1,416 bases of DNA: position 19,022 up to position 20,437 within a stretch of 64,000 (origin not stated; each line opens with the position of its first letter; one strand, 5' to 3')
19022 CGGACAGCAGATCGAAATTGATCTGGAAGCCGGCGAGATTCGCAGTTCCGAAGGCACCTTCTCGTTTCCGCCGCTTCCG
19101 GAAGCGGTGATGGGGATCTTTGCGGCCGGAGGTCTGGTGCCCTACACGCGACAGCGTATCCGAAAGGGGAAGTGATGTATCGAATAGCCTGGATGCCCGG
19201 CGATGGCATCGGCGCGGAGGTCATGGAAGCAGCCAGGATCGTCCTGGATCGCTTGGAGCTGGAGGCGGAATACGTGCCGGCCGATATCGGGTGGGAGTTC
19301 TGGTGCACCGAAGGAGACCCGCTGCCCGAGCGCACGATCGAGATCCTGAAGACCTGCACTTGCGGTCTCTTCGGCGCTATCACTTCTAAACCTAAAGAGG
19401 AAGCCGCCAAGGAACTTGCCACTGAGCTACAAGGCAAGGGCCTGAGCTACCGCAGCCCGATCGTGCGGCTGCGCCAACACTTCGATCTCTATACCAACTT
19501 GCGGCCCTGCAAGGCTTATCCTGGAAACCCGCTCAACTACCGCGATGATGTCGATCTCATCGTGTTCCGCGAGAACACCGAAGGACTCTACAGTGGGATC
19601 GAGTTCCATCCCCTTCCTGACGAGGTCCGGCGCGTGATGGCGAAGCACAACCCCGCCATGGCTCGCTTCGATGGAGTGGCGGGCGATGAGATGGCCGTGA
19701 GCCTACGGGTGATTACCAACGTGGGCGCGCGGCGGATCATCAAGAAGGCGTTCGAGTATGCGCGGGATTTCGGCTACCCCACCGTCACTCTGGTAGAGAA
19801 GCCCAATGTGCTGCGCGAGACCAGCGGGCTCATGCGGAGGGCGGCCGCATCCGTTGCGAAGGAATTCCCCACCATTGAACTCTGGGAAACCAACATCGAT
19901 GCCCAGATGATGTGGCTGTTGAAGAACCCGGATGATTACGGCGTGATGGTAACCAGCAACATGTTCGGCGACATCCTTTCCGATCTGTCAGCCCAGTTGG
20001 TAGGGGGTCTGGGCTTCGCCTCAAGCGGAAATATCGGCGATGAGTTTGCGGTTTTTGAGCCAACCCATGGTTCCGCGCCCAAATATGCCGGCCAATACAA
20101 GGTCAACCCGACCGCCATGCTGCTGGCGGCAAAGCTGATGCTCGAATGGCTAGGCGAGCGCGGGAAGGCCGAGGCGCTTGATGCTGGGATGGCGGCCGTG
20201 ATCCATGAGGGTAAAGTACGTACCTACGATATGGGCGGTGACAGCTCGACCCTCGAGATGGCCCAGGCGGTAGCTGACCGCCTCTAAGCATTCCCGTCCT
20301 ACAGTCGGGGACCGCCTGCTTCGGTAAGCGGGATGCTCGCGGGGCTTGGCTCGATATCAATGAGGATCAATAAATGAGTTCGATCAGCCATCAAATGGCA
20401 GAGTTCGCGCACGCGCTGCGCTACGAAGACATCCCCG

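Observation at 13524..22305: Eight-gene operon-like cluster joining citryl-CoA synthetase/lyase-like genes to a homoaconitase-type hydro-lyase, an IDH/HICDH-type dehydrogenase, PrpD and a thioesterase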

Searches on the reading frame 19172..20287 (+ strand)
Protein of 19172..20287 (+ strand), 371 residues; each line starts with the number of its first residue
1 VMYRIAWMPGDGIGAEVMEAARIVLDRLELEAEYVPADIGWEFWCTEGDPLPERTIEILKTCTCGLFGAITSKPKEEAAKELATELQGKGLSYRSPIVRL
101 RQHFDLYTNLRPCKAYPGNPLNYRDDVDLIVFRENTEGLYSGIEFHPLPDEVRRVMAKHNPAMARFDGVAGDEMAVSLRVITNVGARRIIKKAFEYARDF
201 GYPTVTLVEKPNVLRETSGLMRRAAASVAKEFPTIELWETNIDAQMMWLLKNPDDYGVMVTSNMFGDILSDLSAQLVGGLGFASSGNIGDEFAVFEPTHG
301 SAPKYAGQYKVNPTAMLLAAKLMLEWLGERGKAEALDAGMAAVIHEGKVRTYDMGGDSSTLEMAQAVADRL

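Call 3: search_protein_families(library=pfam, proteins=[window:19172-20287:+])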
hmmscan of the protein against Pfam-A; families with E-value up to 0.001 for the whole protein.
window:19172-20287:+ (371 aa): 1 family
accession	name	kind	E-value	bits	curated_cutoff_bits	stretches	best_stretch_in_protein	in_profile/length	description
PF00180.25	Iso_dh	-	3.5e-85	286.8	27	1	5-367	2-348/348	Isocitrate/isopropylmalate dehydrogenase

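Call 4: search_protein_families(library=ncbifam, proteins=[window:19172-20287:+])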
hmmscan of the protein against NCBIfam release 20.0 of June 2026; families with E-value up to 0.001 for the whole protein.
window:19172-20287:+ (371 aa): 16 families
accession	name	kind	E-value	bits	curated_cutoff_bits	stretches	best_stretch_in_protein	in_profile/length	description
NF040626.1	AksF2_Meth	equivalog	1.4e-100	336.8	540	2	172-370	131-329/333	homoisocitrate dehydrogenase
TIGR02088.1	LEU3_arch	subfamily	3.2e-91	305.9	409.8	2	165-367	124-323/324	isopropylmalate/isohomocitrate dehydrogenases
NF006529.0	PRK08997.1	equivalog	1.4e-83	280.7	510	2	172-371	136-335/335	isocitrate dehydrogenase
NF040619.1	AksF_Meth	equivalog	9.5e-79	265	500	2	172-366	147-342/343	homoisocitrate dehydrogenase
NF002898.0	PRK03437.1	equivalog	5.2e-74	249.6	393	2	172-369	148-343/347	3-isopropylmalate dehydrogenase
NF006673.0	PRK09222.1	equivalog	1.7e-71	241.6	509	2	172-370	137-340/482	NADP-dependent isocitrate dehydrogenase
TIGR00175.1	mito_nad_idh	equivalog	5.7e-71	239.4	432.4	1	3-371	4-334/334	isocitrate dehydrogenase (NAD(+))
TIGR02089.1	TTC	equivalog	2.1e-61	207.8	470.4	1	3-371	4-352/352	tartrate dehydrogenase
TIGR00183.1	prok_nadp_idh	equivalog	5.6e-60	203.3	567.3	1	5-354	29-393/417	isocitrate dehydrogenase (NADP(+))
TIGR00169.1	leuB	equivalog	1.8e-59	201.5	353.2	1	4-370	1-348/349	3-isopropylmalate dehydrogenase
TIGR02924.1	ICDH_alpha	equivalog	7.3e-58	196.8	561.35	2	173-355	134-315/473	isocitrate dehydrogenase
NF040855.1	iso_homocit_dh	equivalog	3.3e-54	184.4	680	2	167-368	121-316/345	isocitrate--homoisocitrate dehydrogenase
NF006048.0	PRK08194.1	equivalog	3.5e-54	184.2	501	2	171-371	148-349/352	tartrate dehydrogenase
NF005425.0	PRK07006.1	equivalog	3.8e-53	180.7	490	1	5-354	29-393/416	NADP-dependent isocitrate dehydrogenase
NF005610.0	PRK07362.1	equivalog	9.6e-49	166.3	585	2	251-354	348-450/474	NADP-dependent isocitrate dehydrogenase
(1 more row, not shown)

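Call 19: search_solved_structures(query=window:19172-20287:+, max_evalue=1e-20, show_alignments=3)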
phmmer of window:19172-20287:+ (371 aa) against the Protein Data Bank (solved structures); distinct sequences matched with E-value up to 1e-20: 79 (the best 60 are shown).
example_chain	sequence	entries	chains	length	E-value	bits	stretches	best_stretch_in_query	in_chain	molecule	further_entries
6ltf_A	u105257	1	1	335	1.9e-66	227.9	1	170-371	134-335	Isocitrate dehydrogenase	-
6m3s_A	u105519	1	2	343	2.1e-66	227.7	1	170-371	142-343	Isocitrate dehydrogenase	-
3asj_A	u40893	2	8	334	6.3e-66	226.1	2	174-370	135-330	Homoisocitrate dehydrogenase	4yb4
1x0l_A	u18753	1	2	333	2e-65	224.5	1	174-370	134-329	Homoisocitrate dehydrogenase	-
3ah3_A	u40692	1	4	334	1.4e-63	218.4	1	174-370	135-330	Homoisocitrate dehydrogenase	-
6lky_A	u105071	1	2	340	3.7e-63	217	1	2-370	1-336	Putative isocitrate dehydrogenase, NAD-dependent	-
2d1c_A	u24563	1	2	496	1.9e-56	195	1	174-367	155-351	Isocitrate dehydrogenase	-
3ty3_A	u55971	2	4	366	9.7e-55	189.3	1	6-368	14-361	Probable homoisocitrate dehydrogenase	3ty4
8grb_B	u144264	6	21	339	2.2e-50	175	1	172-368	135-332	Isocitrate dehydrogenase [NAD] subunit alpha, mitochondrial | Human IDH3 alpha subunit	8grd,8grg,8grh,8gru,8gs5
5gre_A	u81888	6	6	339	3.5e-50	174.3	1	172-368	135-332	Isocitrate dehydrogenase [NAD] subunit alpha, mitochondrial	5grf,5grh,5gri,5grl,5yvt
6kde_A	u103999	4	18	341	3.7e-50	174.3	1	172-368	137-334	Isocitrate dehydrogenase [NAD] subunit alpha, mitochondrial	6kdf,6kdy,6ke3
6l57_A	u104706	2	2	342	3.7e-50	174.3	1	172-368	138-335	Isocitrate dehydrogenase [NAD] subunit alpha, mitochondrial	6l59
7ce3_A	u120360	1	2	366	5.3e-50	173.8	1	172-368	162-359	Isocitrate dehydrogenase [NAD] subunit alpha, mitochondrial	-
3blv_B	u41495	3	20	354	1.2e-49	172.6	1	176-371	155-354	Isocitrate dehydrogenase [NAD] subunit 2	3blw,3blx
2iv0_A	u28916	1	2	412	5.4e-49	170.4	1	5-370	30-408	ISOCITRATE DEHYDROGENASE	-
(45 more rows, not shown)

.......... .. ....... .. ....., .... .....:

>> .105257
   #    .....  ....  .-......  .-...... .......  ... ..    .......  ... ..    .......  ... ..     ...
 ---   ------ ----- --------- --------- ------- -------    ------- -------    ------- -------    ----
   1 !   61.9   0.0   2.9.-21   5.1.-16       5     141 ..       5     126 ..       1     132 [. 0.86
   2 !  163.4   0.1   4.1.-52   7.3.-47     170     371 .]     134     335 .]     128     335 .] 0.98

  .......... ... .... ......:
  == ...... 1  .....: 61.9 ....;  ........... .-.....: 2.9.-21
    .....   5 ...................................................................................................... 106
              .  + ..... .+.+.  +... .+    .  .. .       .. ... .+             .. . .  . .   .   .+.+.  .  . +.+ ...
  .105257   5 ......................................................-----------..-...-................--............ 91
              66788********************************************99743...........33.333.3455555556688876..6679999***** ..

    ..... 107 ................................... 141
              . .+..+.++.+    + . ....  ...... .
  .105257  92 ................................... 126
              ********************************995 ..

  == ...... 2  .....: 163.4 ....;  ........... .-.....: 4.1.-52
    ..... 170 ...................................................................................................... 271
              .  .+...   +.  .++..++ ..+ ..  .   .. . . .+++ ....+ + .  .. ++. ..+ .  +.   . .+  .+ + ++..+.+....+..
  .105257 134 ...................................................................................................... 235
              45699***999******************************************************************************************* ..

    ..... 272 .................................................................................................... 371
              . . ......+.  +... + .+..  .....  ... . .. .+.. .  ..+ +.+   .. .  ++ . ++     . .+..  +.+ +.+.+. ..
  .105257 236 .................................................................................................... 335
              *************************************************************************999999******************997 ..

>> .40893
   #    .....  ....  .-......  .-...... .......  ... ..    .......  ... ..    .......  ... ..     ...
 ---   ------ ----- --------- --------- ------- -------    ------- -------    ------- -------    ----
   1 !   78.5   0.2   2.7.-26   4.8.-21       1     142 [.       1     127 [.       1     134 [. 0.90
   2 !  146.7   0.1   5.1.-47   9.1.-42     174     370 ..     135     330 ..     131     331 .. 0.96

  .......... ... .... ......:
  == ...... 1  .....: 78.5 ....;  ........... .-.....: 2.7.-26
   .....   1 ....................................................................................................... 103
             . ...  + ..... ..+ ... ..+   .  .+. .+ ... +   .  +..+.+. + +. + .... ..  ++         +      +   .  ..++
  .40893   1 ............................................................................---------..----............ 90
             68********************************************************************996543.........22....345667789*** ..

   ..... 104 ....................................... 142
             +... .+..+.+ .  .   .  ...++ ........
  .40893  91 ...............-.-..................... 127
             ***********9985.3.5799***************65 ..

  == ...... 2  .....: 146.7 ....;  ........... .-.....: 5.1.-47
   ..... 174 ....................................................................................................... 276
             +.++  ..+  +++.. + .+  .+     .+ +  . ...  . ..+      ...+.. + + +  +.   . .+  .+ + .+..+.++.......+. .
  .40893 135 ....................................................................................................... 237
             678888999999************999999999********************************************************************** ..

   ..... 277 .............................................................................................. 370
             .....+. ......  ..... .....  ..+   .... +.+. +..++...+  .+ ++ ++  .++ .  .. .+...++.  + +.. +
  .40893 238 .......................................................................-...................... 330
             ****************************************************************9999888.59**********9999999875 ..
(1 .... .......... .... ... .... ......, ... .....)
